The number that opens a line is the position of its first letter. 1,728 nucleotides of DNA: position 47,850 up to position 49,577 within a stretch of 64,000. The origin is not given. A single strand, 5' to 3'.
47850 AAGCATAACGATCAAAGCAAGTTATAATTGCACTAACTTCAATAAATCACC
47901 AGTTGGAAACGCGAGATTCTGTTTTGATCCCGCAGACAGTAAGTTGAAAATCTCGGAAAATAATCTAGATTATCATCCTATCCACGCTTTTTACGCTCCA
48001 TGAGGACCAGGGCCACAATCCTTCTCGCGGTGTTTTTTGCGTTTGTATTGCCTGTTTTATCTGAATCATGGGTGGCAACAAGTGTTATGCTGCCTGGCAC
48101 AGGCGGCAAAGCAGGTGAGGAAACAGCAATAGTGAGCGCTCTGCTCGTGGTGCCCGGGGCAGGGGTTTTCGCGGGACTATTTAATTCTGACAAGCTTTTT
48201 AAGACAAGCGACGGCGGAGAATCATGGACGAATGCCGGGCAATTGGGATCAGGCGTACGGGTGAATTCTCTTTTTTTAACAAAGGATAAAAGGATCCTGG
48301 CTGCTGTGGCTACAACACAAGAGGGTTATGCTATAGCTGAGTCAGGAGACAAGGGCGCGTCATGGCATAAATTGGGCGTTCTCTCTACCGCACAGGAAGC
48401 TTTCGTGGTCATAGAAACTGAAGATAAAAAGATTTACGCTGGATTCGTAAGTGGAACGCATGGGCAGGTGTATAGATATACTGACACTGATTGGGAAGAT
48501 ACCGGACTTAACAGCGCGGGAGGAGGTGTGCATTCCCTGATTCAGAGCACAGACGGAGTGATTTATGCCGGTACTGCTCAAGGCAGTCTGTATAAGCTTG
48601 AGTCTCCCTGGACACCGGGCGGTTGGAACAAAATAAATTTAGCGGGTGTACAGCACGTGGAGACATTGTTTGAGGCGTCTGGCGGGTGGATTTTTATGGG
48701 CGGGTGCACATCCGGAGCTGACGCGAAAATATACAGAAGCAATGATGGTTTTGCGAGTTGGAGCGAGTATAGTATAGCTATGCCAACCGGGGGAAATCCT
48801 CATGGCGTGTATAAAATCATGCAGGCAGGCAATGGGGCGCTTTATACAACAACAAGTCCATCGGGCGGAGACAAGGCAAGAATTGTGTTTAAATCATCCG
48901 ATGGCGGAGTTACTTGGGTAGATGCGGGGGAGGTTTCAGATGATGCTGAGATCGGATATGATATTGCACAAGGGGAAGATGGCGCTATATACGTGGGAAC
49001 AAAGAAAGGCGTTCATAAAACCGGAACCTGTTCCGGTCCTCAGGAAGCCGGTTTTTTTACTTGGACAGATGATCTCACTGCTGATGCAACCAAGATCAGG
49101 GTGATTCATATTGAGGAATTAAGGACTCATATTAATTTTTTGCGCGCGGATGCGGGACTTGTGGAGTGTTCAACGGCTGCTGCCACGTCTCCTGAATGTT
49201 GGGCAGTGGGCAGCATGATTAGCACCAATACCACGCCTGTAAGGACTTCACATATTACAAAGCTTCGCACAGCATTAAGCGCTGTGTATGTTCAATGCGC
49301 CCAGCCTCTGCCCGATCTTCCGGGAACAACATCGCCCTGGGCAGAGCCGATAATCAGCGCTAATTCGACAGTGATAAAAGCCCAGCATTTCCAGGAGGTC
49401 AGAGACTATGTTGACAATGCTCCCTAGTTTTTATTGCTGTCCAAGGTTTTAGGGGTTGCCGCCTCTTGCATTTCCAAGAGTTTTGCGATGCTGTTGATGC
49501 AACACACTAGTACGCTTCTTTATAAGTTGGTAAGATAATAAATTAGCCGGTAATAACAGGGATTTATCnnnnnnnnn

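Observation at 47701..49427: Two-gene module: small protein with a conserved TM + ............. N-terminus, translationally coupled to a secreted BNR propeller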

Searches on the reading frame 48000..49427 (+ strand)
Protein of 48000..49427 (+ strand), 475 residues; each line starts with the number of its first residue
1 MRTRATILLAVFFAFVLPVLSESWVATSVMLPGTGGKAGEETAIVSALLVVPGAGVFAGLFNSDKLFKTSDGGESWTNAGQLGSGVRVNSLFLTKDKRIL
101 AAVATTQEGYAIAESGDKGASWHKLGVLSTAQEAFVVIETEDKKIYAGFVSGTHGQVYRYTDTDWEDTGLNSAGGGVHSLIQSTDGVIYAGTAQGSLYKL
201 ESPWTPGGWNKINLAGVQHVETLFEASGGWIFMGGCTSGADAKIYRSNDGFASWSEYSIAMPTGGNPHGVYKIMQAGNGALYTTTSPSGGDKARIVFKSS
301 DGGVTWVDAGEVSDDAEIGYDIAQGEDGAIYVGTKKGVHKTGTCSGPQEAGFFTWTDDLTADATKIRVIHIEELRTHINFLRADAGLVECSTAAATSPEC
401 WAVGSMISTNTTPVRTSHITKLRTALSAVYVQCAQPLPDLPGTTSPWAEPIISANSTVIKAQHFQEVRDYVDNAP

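Call 5: search_protein_families(library=pfam, proteins=[window:48000-49427:+], max_evalue=1)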
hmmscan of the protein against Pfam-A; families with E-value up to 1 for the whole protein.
window:48000-49427:+ (475 aa): 7 families
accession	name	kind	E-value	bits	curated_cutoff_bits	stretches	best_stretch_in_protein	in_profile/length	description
PF13088.12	BNR_2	-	2.2e-06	27.7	31.4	2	236-315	12-103/277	BNR repeat-like domain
PF13859.12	BNR_3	-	0.00018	21.5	27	1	67-132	154-221/308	BNR repeat-like domain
PF14517.12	Tachylectin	-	0.00036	20.8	29.8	1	160-301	62-206/230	Tachylectin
PF07494.17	Reg_prop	-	0.00043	20.6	20.4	0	320-335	8-23/24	Two component regulator propeller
PF20067.5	SSL_N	-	0.00086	19.6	18.9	0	321-337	25-41/46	Strictosidine synthase-like, N-terminal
PF15902.12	Sortilin-Vps10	-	0.0013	18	33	1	65-133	2-68/446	Sortilin, neurotensin receptor 3,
PF24793.1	GINT1_N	-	0.1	12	27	1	103-129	81-107/304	Glucosamine inositolphosphorylceramide transferase 1, N-terminal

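Call 6: search_protein_families(library=ncbifam, proteins=[window:48000-49427:+], max_evalue=1)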
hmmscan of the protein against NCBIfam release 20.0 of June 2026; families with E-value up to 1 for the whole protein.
window:48000-49427:+ (475 aa): 2 families
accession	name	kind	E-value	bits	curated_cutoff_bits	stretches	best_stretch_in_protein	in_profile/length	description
NF045728.1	glycosyl_F510_1955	equivalog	3.1e-09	36.5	175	1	56-198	106-244/246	F510_1955 family glycosylhydrolase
NF010237.0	PRK13684.1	equivalog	0.00015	20.9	326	1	64-311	66-297/334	photosynthesis system II assembly factor Ycf48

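Call 41: find_homologous_proteins(query=window:48000-49424:+, max_evalue=0.001)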
Query window:48000-49424:+ (475 aa): 10 proteins with E <= 0.001 among 8000 candidates.
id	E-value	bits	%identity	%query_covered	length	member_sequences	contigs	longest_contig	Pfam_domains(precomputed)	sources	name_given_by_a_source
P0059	0.0e+0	1037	100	97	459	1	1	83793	PF13088.13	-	-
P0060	2.2e-10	58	30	20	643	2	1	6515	PF07494.18,PF25852.1,PF14870.13,PF02012.27,PF15902.13,PF13088.13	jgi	jgi:photosystem II stability/assembly factor-like uncharacterized protein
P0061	1.0e-7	49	30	31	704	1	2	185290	PF25852.1,PF14870.13,PF02012.27,PF15902.13,PF13088.13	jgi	jgi:photosystem II stability/assembly factor-like uncharacterized protein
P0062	3.8e-6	44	25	65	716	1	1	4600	PF25852.1,PF14870.13,PF02012.27,PF15902.13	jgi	-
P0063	6.7e-6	43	28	61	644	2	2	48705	PF25852.1,PF14870.13,PF02012.27,PF15902.13,PF13088.13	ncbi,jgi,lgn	jgi:photosystem II stability/assembly factor-like uncharacterized protein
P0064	2.8e-5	41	28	63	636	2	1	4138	PF23366.2,PF15899.12,PF25852.1,PF24316.2,PF14870.13,PF13810.13,PF02012.27,PF15902.13,PF13088.13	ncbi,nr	ncbi:MAG: hypothetical protein J7M05_09010 [Anaerolineae bacterium]|nr:hypothetical protein [Anaerol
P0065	2.9e-5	41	27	21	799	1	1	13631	PF25852.1,PF14870.13,PF01471.24,PF02012.27,PF15902.13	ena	-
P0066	6.0e-5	40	27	21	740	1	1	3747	PF25852.1,PF14870.13,PF01471.24,PF02012.27,PF15902.13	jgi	jgi:photosystem II stability/assembly factor-like uncharacterized protein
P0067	2.7e-4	38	22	59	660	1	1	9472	PF25852.1,PF14870.13,PF02012.27,PF15902.13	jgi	jgi:photosystem II stability/assembly factor-like uncharacterized protein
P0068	5.2e-4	37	23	59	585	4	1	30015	PF15899.12,PF25852.1,PF14870.13,PF13810.13,PF02012.27,PF15902.13,PF13088.13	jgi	-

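Call 52: find_encoding_contigs(protein=P0059, flank=10000, max_places=2)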
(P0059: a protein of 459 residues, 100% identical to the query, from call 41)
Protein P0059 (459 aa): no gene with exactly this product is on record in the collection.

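Call 72: search_protein_families(library=phrogs, proteins=[window:48000-49424:+], max_evalue=0.01)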
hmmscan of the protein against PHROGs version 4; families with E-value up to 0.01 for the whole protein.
window:48000-49424:+ (475 aa): 0 families

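Call 77: predict_structure(alignment_id=A4)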
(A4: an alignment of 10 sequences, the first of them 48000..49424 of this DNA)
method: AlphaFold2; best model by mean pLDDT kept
length: 475 residues; sequences in the alignment: 10
mean_pLDDT: 59.3   pTM: 0.59
mean pLDDT of the five models: 59.3, 58.0, 57.9, 56.2, 53.7
residues with pLDDT >= 90: 4; 70-90: 186; 50-70: 114; < 50: 171
segments of 3 or more residues with pLDDT < 50: 1-4, 17-42, 262-265, 289-291, 343-475
pLDDT, mean of each block of 10 residues (from residue 1): 52 52 33 35 66 77 75 69 74 82 72 83 78 71 83 80 86 74 85 83 78 77 72 66 74 71 52 70 64 66 70 58 68 65 39 38 32 35 37 37 35 35 32 35 31 29 26 25
secondary structure, 60 per line:
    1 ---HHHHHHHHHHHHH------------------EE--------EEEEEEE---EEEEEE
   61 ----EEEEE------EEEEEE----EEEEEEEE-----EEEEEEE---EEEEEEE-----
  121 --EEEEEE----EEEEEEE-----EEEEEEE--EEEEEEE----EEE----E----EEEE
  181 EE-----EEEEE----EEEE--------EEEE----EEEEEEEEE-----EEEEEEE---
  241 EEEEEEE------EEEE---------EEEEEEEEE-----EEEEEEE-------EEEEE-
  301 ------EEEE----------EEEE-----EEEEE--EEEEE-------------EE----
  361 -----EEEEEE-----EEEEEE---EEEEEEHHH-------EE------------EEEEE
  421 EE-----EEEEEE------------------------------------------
elements in order: H4-16 E45-51 E55-60 E65-69 E76-81 E86-93 E99-105 E109-115 E123-128 E133-139 E145-151 E154-160 E165-167 E177-182 E188-192 E197-200 E209-212 E217-225 E231-237 E241-247 E254-257 E267-275 E281-287 E295-299 E307-310 E321-324 E330-334 E337-341 E366-371 E377-382 E386-391 E416-422 E428-433

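Call 79: fold_search(model_id=the predicted structure, library=pdb)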
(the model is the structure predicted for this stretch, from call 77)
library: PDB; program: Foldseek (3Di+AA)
matches with E <= 10: 1703; with E <= 0.001: 1284
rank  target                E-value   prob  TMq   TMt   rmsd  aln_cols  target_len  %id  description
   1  6mgl_A                1.8e-10  1.00  0.52  0.35   7.6       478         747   13  Crystal structure of the catalytic domain from GH74 enzyme PoGH74 from Paenibacillus odorifer, D60A mutant in complex  (released 2019-01-23)
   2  6mgj_A                2.5e-10  1.00  0.53  0.35   7.2       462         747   14  Crystal structure of the catalytic domain from GH74 enzyme PoGH74 from Paenibacillus odorifer, apoenzyme (released 2019-01-23)
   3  6p2n                  3.3e-10  1.00  0.52  0.35   6.8       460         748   13  Crystal structure of Paenibacillus graminis GH74 (PgGH74) (released 2019-07-31)
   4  6t96                  3.8e-10  1.00  0.43  0.56  11.6       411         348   13  Photorhabdus laumondii subsp. laumondii lectin PLL3 (released 2019-12-25)
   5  6tjh_A                4.4e-10  1.00  0.39  0.49   9.1       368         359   17  Crystal structure of the computationally designed Cake9 protein (released 2020-05-06)
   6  8q81                  9.6e-10  1.00  0.45  0.59   9.2       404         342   12  Photorhabdus laumondii lectin PLL3 in complex with alpha-methyl-fucoside (released 2025-03-05)
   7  2xbg                  1.3e-09  1.00  0.46  0.66   4.5       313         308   18  Crystal Structure of YCF48 from Thermosynechococcus elongatus (released 2011-04-13)
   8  6rgr                  1.6e-09  1.00  0.45  0.60   6.2       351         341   12  Photorhabdus asymbiotica lectin PHL in complex with L-rhamnose (released 2020-07-01)
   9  8q83_C                1.6e-09  1.00  0.42  0.57   9.9       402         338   12  Photorhabdus laumondii lectin PLL5 in complex with alpha-methyl-fucoside (released 2025-03-05)
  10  5ojp_A                1.7e-09  1.00  0.47  0.68   6.0       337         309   18  YCF48 bound to D1 peptide (released 2018-08-08)
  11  6rfz                  1.9e-09  1.00  0.45  0.59   6.1       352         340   12  Photorhabdus laumondii lectin PLL2 in complex with D-glucose (released 2020-07-01)
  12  3va6_B                2.0e-09  1.00  0.29  0.19  25.3       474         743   11  Crystal Structure of the extracellular domain of the putative hybrid two component system BT4673 from B. thetaiotaomic (released 2012-06-13)
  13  6tjg                  2.1e-09  1.00  0.41  0.58   7.0       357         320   16  Crystal structure of the computationally designed Cake8 protein (released 2020-05-06)
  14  3a0f                  2.2e-09  1.00  0.51  0.34   7.7       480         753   14  The crystal structure of Geotrichum sp. M128 xyloglucanase (released 2009-09-08)
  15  5mxe                  2.3e-09  1.00  0.45  0.59   7.3       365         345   12  Photorhabdus asymbiotica lectin (PHL) in free form (released 2017-08-09)
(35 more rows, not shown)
